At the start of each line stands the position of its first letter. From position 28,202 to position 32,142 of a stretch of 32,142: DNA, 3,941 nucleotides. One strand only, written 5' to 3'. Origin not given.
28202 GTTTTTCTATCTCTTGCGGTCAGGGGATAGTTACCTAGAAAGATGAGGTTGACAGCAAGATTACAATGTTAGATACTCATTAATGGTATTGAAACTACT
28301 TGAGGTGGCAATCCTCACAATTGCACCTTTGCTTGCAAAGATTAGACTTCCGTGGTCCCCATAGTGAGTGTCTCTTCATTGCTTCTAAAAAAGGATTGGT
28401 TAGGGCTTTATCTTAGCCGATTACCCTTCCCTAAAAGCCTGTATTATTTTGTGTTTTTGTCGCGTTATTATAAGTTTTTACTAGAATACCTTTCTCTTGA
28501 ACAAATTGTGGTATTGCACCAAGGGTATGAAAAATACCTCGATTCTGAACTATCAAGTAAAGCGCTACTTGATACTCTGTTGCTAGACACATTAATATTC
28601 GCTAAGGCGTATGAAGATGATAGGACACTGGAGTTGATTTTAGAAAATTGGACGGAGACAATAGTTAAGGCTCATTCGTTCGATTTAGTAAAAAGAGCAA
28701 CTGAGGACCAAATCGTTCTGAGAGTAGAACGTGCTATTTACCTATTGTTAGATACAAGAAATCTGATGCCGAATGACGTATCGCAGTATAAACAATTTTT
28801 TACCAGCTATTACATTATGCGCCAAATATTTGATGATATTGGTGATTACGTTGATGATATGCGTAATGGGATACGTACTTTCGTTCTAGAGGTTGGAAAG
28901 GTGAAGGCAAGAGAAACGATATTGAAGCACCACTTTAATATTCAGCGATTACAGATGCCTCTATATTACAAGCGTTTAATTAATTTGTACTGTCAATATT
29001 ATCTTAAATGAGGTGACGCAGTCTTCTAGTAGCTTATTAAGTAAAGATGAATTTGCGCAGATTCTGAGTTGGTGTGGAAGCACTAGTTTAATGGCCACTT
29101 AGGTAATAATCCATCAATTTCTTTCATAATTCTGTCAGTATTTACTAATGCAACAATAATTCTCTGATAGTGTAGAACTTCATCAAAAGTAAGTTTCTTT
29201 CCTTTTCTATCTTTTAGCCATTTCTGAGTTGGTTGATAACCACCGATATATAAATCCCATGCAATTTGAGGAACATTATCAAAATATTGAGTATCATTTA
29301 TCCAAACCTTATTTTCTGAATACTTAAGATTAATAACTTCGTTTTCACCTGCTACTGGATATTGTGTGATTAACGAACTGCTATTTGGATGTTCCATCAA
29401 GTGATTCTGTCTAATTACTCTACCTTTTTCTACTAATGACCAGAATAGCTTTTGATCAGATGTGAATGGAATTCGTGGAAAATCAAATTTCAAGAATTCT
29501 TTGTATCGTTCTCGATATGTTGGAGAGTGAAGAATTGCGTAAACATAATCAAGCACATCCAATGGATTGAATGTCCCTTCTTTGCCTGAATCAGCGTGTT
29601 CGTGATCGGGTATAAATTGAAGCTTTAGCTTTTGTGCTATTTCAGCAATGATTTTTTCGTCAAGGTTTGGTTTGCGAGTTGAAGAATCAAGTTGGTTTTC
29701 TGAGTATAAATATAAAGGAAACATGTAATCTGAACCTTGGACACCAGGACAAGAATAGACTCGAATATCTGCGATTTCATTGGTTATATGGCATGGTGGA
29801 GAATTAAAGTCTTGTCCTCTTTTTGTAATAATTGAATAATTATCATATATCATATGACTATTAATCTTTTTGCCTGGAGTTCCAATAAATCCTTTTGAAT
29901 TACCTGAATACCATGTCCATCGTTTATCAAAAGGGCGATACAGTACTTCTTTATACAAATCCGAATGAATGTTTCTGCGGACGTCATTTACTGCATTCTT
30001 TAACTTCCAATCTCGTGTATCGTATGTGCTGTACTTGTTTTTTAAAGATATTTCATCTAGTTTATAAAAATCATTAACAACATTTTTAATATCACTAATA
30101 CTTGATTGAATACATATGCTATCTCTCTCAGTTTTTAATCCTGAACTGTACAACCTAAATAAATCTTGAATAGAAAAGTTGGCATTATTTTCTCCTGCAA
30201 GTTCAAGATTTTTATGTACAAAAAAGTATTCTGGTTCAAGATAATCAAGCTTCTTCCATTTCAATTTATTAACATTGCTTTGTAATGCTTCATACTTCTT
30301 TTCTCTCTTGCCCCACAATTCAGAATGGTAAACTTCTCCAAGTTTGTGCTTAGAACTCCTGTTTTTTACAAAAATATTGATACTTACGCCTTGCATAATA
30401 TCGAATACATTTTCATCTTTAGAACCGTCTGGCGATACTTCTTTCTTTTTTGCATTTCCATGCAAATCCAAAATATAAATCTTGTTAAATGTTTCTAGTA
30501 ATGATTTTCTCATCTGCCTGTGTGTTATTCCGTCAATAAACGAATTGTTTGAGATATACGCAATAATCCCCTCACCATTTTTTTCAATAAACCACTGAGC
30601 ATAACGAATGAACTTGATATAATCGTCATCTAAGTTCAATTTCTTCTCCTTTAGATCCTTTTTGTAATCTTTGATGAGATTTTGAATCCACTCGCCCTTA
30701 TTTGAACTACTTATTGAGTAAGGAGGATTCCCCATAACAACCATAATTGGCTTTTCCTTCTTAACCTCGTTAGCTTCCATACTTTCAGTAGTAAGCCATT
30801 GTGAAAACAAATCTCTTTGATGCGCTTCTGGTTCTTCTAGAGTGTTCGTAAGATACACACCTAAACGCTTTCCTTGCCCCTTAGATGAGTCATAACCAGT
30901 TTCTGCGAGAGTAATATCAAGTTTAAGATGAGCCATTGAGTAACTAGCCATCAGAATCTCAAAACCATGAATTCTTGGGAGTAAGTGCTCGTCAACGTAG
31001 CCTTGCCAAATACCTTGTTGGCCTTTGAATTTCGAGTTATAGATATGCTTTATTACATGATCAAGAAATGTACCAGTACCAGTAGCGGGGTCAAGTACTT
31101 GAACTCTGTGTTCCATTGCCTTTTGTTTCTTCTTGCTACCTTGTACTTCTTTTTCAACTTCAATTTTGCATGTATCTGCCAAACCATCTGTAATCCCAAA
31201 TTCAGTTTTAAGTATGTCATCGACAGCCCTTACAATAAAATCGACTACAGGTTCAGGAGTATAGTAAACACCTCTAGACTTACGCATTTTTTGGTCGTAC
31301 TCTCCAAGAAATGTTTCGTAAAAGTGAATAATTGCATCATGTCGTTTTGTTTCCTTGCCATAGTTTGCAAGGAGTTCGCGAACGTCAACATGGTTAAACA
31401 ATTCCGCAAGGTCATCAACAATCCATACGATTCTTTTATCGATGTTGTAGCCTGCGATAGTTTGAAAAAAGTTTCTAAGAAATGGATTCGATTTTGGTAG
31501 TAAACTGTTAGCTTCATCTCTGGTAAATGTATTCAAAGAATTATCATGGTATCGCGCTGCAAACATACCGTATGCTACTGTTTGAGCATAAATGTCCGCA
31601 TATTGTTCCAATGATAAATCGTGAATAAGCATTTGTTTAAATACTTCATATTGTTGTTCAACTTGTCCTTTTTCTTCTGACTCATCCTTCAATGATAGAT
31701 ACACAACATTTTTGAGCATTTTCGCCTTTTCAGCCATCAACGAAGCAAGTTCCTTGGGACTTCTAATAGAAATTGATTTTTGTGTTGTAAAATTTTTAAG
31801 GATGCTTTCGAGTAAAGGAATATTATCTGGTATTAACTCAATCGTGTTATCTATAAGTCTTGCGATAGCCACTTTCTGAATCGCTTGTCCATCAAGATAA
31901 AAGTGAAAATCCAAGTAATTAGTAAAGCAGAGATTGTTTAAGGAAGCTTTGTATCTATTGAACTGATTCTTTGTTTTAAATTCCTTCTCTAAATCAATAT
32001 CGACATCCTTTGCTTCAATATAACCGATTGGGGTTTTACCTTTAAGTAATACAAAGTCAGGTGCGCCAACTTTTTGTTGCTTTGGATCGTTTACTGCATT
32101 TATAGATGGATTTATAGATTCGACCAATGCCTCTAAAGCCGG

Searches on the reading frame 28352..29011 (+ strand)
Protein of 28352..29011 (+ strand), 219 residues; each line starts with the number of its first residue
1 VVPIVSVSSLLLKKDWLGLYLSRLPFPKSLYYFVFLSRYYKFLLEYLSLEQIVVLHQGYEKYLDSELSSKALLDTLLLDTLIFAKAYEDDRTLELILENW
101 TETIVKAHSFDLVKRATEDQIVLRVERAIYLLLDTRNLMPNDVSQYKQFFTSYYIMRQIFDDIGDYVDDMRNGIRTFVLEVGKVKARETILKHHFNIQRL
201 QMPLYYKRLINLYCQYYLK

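Call 9: search_protein_families(library=pfam, proteins=[window:28352-29011:+], max_evalue=0.01)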
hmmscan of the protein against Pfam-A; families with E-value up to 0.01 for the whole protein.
window:28352-29011:+ (219 aa): 0 families

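Call 14: find_encoding_contigs(protein=window:28352-29011:+, flank=10000, max_places=10)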
Protein window:28352-29011:+ (219 aa): no gene with exactly this product is on record in the collection.

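Call 54: search_protein_families(library=padloc, proteins=[window:28352-29011:+], max_evalue=0.1)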
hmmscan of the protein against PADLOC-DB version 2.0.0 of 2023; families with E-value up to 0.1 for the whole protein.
window:28352-29011:+ (219 aa): 1 family
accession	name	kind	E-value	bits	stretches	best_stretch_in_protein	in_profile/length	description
PDLC01682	Cas13a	-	0.014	13.9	1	143-208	98-167/179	Cas13a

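Call 55: search_protein_families(library=phrogs, proteins=[window:28352-29011:+], max_evalue=0.1)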
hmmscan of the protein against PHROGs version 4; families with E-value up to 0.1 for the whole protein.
window:28352-29011:+ (219 aa): 0 families

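Call 56: search_protein_families(library=ncbifam, proteins=[window:28352-29011:+], max_evalue=0.1)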
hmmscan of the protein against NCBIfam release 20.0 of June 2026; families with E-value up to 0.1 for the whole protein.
window:28352-29011:+ (219 aa): 0 families

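Call 65: find_related_loci(query=window:28352-29008:+, collection=viral_contigs, flank=3000)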
Query window:28352-29008:+ (219 aa) in viral_contigs; peptide patterns used: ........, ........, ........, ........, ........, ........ (x = any residue, [..] = any of these).
4 stretches matched a pattern, but none encodes a relative of the query by tblastn (E <= 1e-3).

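Call 66: find_homologous_proteins(query=window:28352-29008:+, max_evalue=0.001)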
Query window:28352-29008:+ (219 aa): 2 proteins with E <= 0.001 among 213 candidates.
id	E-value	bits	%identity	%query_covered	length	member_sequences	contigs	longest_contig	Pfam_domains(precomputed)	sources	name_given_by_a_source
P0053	1.1e-133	461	100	98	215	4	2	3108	-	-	-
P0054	7.7e-99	348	76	98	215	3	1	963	-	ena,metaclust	metaclust:\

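Call 67: find_encoding_contigs(protein=P0054, flank=10000, max_places=5)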
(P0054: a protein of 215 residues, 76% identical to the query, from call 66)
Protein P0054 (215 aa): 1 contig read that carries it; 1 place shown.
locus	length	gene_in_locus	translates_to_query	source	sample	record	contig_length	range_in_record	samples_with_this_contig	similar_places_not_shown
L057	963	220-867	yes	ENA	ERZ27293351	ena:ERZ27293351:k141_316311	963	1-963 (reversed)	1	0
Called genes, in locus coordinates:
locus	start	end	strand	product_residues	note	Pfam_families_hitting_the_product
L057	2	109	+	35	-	?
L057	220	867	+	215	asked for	-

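Call 80: search_protein_representatives(protein=P0053)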
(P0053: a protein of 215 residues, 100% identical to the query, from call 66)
Query: 215 residues. Proteins with E-value up to 0.001 (for the whole library): 10; up to 1e-10: 9; up to 1e-30: 1. The best 10 are listed.
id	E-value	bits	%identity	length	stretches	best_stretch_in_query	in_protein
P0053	3.1e-134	461.5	100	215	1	1-215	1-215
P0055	6.9e-28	114.2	33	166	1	56-214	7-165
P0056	1.6e-25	106.5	33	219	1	24-212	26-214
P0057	6.2e-25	104.6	34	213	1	25-214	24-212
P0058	4.5e-20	88.7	33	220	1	12-210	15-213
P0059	8.7e-19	84.5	34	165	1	60-214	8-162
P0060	9.3e-16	74.6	29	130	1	91-213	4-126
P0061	8.7e-15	71.4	28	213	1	22-215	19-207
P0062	9.5e-12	61.5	28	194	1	25-214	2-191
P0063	7.3e-05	39.0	27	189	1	33-210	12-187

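Call 83: search_solved_structures(query=A3, max_evalue=10)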
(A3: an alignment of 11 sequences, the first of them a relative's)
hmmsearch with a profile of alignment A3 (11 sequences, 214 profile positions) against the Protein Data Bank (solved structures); distinct sequences matched with E-value up to 10: 2.
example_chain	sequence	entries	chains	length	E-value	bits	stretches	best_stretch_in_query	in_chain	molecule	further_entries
8hdl_A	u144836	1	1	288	0.16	14.8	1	151-192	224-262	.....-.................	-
1x7f_A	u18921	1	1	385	1.1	12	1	27-134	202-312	outer surface protein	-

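Call 84: search_protein_families(library=pfam, alignment_id=A3, max_evalue=1)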
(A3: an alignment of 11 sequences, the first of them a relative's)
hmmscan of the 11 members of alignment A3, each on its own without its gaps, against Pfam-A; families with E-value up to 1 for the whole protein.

A. member 1, P0053 (215 aa): 0 families

B. families by the number of members that match (of 11 scanned): 6 families
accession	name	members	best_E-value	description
PF01040.23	UbiA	2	0.0045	UbiA prenyltransferase family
PF17751.7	SKICH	1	0.013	SKICH domain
PF16872.10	putAbiC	1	0.069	Putative phage abortive infection protein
PF16854.11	VPS53_C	1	0.15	Vacuolar protein sorting-associated protein 53 C-terminus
PF16485.10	PLN_propep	1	0.15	Protealysin propeptide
PF13334.11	DUF4094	1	0.21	Domain of unknown function (DUF4094)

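Call 90: predict_structure(alignment_id=A3)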
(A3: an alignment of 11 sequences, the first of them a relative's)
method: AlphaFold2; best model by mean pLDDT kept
length: 215 residues; sequences in the alignment: 11
mean_pLDDT: 88.3   pTM: 0.88
mean pLDDT of the five models: 88.3, 88.2, 87.9, 87.4, 87.2
residues with pLDDT >= 90: 139; 70-90: 47; 50-70: 28; < 50: 1
segments of 3 or more residues with pLDDT < 50: none
pLDDT, mean of each block of 10 residues (from residue 1): 53 67 77 92 93 93 87 96 96 91 70 93 93 90 98 95 88 94 98 96 97 86
secondary structure, 60 per line:
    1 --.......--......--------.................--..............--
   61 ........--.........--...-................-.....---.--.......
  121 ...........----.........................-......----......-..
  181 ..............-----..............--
elements in order: H3-9 H12-17 H26-42 H45-58 H61-68 H71-79 H86-101 H103-107 H114-131 H136-160 H162-167 H173-177 H179-194 H200-213

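Call 93: fold_search(model_id=the predicted structure, library=pdb)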
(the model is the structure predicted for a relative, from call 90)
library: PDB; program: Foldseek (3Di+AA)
matches with E <= 10: 242; with E <= 0.001: 0
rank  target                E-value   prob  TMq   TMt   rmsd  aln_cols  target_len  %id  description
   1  5e8l_A                5.3e-02  0.97  0.38  0.32  11.3       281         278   14  Crystal structure of geranylgeranyl pyrophosphate synthase 11 from Arabidopsis thaliana (released 2015-11-11)
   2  3pde_A                1.2e-01  0.96  0.42  0.34   8.3       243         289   14  Crystal structure of geranylgeranyl pyrophosphate synthase from Lactobacillus brevis atcc 367 complexed with isoprenyl (released 2010-11-17)
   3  3pde_B                1.5e-01  0.96  0.41  0.33   7.7       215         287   16  Crystal structure of geranylgeranyl pyrophosphate synthase from Lactobacillus brevis atcc 367 complexed with isoprenyl (released 2010-11-17)
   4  3zmc_A                1.8e-01  0.97  0.39  0.33   7.1       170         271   12  Native structure of Farnesyl Pyrophosphate Synthase from Pseudomonas aeruginosa PA01, with bound substrate molecule Ge (released 2014-02-26)
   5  3m9u_A                1.8e-01  0.91  0.38  0.31   7.6       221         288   14  Crystal structure of geranylgeranyl pyrophosphate synthase from lactobacillus brevis atcc 367 (released 2010-04-07)
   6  5e8h_A                1.9e-01  0.97  0.37  0.30   7.0       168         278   15  Crystal structure of geranylfarnesyl pyrophosphate synthases 2 from Arabidopsis thaliana (released 2015-11-11)
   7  1rtr_A                1.9e-01  0.95  0.38  0.32   8.5       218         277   14  Crystal Structure of S. Aureus Farnesyl Pyrophosphate Synthase (released 2004-03-02)
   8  3lsn                  2.3e-01  0.96  0.40  0.33   8.3       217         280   12  Crystal structure of putative geranyltranstransferase from PSEUDOMONAS fluorescens PF-5 complexed with magnesium (released 2010-03-02)
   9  3ts7_B                2.3e-01  0.89  0.41  0.33  10.3       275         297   13  CRYSTAL STRUCTURE OF FARNESYL DIPHOSPHATE SYNTHASE (TARGET EFI-501951) FROM Methylococcus capsulatus (released 2011-10-26)
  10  3p41                  2.8e-01  0.92  0.39  0.32   8.2       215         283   11  Crystal structure of polyprenyl synthetase from pseudomonas fluorescens pf-5 complexed with magnesium and isoprenyl pyro (released 2010-10-20)
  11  3m9u_D                2.9e-01  0.87  0.43  0.35   8.8       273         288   12  Crystal structure of geranylgeranyl pyrophosphate synthase from lactobacillus brevis atcc 367 (released 2010-04-07)
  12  5e8h_B                3.2e-01  0.92  0.36  0.30   7.0       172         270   14  Crystal structure of geranylfarnesyl pyrophosphate synthases 2 from Arabidopsis thaliana (released 2015-11-11)
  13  6wkh_B                3.5e-01  0.57  0.32  0.26  13.2       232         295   11  Crystal structure of pentalenene synthase mutant F76W complexed with 12,13-difluorofarnesyl diphosphate (released 2020-08-26)
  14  3zou_B                3.7e-01  0.90  0.40  0.33   8.0       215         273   11  Native structure of Farnesyl Pyrophosphate Synthase from Pseudomonas aeruginosa PA01, with bound fragment SPB02696, an (released 2014-03-12)
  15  5e8l_B                3.7e-01  0.87  0.36  0.30   8.0       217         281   14  Crystal structure of geranylgeranyl pyrophosphate synthase 11 from Arabidopsis thaliana (released 2015-11-11)
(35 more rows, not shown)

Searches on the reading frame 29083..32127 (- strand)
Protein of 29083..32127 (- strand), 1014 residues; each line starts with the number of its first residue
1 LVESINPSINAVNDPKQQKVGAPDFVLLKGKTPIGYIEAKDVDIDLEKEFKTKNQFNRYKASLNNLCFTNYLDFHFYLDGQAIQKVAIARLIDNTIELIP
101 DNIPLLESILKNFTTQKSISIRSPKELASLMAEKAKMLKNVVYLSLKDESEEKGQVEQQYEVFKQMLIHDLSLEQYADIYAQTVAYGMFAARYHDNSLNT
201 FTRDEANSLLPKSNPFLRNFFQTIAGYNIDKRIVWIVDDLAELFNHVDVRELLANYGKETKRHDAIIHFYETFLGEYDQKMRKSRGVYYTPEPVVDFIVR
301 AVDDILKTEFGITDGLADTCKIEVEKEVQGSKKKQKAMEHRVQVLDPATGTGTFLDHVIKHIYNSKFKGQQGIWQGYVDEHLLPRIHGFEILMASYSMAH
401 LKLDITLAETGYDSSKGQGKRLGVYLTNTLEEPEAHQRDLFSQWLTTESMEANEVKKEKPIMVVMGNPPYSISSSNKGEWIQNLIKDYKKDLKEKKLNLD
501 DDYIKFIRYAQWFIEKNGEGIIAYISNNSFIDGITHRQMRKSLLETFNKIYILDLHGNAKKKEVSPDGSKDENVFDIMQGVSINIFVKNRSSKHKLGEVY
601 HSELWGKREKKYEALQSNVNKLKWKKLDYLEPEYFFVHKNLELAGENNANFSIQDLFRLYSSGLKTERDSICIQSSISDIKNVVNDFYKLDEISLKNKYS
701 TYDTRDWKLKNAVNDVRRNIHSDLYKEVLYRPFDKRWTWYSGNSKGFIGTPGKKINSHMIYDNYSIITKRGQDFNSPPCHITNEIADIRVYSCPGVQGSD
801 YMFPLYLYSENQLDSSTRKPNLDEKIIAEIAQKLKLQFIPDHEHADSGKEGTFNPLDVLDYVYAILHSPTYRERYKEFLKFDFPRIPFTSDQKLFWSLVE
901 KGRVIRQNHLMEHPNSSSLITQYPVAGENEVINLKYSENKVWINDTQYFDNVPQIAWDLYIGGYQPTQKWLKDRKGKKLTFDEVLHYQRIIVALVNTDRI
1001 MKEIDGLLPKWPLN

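Call 9: search_protein_families(library=pfam, proteins=[window:29083-32127:-], max_evalue=0.01)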
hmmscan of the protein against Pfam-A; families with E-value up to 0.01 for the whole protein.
window:29083-32127:- (1014 aa): 6 families
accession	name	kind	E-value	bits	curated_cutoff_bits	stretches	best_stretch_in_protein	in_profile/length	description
PF18135.7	Type_ISP_C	-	5.8e-82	275.9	25.9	1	655-1003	1-342/342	Type ISP C-terminal specificity domain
PF02384.22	N6_Mtase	-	1.8e-13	50.9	20.4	1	263-546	3-204/311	N-6 DNA Methylase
PF07669.17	Eco57I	-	3.8e-10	40.6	25.3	1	426-556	39-166/171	Eco57I restriction-modification methylase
PF20473.4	MmeI_Mtase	-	3.1e-09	36.8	27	1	340-548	19-220/259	MmeI, DNA-methyltransferase domain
PF01170.24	UPF0020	-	0.00015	22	22.3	0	227-292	99-168/197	RMKL-like, methyltransferase domain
PF04313.20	HSDR_N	-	0.0004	20.7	25.1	1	18-82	123-186/198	Type I restriction enzyme R protein N terminus (HSDR_N)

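Call 54: search_protein_families(library=padloc, proteins=[window:29083-32127:-], max_evalue=0.1)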
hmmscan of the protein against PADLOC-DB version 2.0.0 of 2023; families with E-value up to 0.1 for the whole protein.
window:29083-32127:- (1014 aa): 15 families
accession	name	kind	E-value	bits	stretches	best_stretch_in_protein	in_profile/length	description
PDLC03610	REase_MTase_IIG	-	2.8e-298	990.6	2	2-480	33-495/1096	Type IIG restriction enzyme-methyltransferase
PDLC03631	REase_MTase_IIG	-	6.4e-95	317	2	17-669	55-688/1086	Type IIG restriction enzyme-methyltransferase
PDLC03597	REase_MTase_IIG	-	2.9e-57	192.1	1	257-910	852-1505/1646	Type IIG restriction enzyme-methyltransferase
PDLC03051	REase_MTase_I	-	1.2e-44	149.9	1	256-910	835-1470/1591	Type I restriction enzyme-methyltransferase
PDLC03621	REase_MTase_IIG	-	1.3e-31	107.5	2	266-739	284-751/1024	Type IIG restriction enzyme-methyltransferase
PDLC04134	mad2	-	3e-13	47.4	1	20-603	39-458/492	mads_2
PDLC03338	MTase_II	-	2.9e-08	30.9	1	341-546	155-320/604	Type II methyltransferase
PDLC03313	MTase_II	-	3.4e-08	30.5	1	340-558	48-235/563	Type II methyltransferase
PDLC03267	MTase_II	-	1.9e-07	28.4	2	430-555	85-198/539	Type II methyltransferase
PDLC03348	MTase_II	-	7.5e-07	26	1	445-566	332-444/727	Type II methyltransferase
PDLC03025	MTase_I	-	2.6e-06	24.4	2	255-307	134-183/569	Type I methyltransferase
PDLC03026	MTase_I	-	4.9e-06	23.9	1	260-303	117-160/487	Type I methyltransferase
PDLC02529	PglX|PglXI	-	8.8e-05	18.4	1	340-547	227-437/1189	PglX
PDLC03035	MTase_I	-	0.0005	16.7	1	249-302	135-191/653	Type I methyltransferase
PDLC02526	PglX|PglXI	-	0.0037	13.8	1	284-357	224-298/640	PglX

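Call 56: search_protein_families(library=ncbifam, proteins=[window:29083-32127:-], max_evalue=0.1)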
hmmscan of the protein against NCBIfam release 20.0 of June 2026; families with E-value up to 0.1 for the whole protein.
window:29083-32127:- (1014 aa): 2 families
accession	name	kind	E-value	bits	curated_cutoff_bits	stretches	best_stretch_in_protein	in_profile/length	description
NF047738.1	antiphage_MADS2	equivalog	1.2e-07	30.4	720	1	342-473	333-455/654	methylation-associated defense system DNA methyltransferase MAD2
NF005130.0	PRK06569.1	equivalog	0.01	16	174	1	611-685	70-143/157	F0F1 ATP synthase subunit B'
